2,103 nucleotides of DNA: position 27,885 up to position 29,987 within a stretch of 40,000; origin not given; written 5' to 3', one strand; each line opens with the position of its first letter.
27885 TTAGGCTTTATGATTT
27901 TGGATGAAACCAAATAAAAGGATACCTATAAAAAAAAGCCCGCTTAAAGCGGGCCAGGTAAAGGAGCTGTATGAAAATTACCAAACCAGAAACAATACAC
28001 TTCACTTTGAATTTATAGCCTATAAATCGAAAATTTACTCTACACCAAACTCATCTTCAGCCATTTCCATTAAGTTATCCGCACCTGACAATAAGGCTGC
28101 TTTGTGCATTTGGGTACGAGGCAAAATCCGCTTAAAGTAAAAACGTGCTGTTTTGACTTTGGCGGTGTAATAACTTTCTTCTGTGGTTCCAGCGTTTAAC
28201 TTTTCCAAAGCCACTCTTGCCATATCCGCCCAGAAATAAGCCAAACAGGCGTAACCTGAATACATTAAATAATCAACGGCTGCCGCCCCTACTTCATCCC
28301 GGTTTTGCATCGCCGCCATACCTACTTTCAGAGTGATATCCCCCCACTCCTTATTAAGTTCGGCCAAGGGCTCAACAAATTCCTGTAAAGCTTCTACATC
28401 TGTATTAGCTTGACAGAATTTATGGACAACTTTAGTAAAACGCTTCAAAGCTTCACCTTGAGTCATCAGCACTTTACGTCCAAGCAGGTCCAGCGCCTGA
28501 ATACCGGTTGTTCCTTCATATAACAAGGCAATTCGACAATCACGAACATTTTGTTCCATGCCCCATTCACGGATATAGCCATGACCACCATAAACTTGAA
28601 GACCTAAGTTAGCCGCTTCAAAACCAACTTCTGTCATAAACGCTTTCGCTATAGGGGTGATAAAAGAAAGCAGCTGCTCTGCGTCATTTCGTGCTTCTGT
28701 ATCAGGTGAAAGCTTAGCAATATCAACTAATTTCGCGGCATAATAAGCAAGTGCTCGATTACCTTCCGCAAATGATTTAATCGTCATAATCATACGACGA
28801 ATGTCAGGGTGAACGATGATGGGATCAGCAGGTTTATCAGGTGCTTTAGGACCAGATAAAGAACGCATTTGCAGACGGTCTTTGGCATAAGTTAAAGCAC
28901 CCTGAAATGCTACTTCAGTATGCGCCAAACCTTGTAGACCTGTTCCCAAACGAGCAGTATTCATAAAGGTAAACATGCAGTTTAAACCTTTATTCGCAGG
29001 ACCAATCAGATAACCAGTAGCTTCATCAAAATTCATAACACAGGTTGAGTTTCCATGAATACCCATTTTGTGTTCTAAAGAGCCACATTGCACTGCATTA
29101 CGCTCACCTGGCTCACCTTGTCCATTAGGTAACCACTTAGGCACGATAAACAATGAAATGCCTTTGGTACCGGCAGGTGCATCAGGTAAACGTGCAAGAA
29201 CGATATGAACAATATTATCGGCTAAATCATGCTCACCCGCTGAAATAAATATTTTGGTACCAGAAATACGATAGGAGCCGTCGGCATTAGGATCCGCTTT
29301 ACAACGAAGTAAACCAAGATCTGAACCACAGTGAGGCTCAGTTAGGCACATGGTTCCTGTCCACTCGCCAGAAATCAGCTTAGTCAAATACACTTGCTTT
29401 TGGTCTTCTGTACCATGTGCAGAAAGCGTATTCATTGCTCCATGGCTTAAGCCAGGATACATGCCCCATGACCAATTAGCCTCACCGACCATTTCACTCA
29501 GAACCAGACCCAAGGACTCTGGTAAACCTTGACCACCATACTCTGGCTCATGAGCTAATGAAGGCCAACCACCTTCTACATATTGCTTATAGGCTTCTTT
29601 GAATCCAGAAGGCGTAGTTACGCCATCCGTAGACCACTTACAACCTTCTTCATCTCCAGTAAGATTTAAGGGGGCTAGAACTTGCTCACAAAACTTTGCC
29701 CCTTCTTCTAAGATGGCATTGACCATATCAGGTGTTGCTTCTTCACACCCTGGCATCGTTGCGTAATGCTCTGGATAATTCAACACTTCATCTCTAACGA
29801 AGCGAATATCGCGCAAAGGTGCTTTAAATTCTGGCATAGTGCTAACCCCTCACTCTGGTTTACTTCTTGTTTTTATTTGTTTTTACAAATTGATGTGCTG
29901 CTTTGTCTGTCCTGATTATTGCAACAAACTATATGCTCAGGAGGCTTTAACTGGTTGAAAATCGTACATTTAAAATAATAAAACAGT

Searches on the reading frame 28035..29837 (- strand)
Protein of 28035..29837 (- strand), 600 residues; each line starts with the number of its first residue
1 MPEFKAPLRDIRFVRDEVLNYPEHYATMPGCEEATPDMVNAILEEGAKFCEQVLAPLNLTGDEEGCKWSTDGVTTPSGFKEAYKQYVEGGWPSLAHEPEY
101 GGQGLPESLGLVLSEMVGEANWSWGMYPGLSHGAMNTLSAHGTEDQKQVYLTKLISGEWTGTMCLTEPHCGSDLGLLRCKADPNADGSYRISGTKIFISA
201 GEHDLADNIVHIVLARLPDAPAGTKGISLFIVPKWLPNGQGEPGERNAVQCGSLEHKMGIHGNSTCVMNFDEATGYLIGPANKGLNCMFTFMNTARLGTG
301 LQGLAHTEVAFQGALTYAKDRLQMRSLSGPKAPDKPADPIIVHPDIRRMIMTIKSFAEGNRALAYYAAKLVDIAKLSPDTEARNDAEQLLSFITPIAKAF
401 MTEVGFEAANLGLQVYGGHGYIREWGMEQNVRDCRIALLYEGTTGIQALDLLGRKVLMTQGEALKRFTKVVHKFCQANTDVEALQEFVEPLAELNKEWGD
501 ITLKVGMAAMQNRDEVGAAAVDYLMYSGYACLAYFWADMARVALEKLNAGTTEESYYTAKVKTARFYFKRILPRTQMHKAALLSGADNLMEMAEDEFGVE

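Call 69: search_protein_families(library=pfam, proteins=[window:28035-29837:-], max_evalue=0.0001)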
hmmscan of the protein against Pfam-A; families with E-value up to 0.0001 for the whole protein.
window:28035-29837:- (600 aa): 4 families
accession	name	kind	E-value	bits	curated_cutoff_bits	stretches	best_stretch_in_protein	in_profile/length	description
PF12806.12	Acyl-CoA_dh_C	-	2.6e-37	128.1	30.3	1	467-592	1-123/124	Acetyl-CoA dehydrogenase C-terminal like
PF00441.29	Acyl-CoA_dh_1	-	1.7e-19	70.9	22.4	1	282-450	1-144/150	Acyl-CoA dehydrogenase, C-terminal domain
PF02770.24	Acyl-CoA_dh_M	-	4.4e-13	49.6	33.3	1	163-272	2-96/97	Acyl-CoA dehydrogenase, middle domain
PF02771.21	Acyl-CoA_dh_N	-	4.4e-12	46.8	22.9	1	41-158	6-113/113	Acyl-CoA dehydrogenase, N-terminal domain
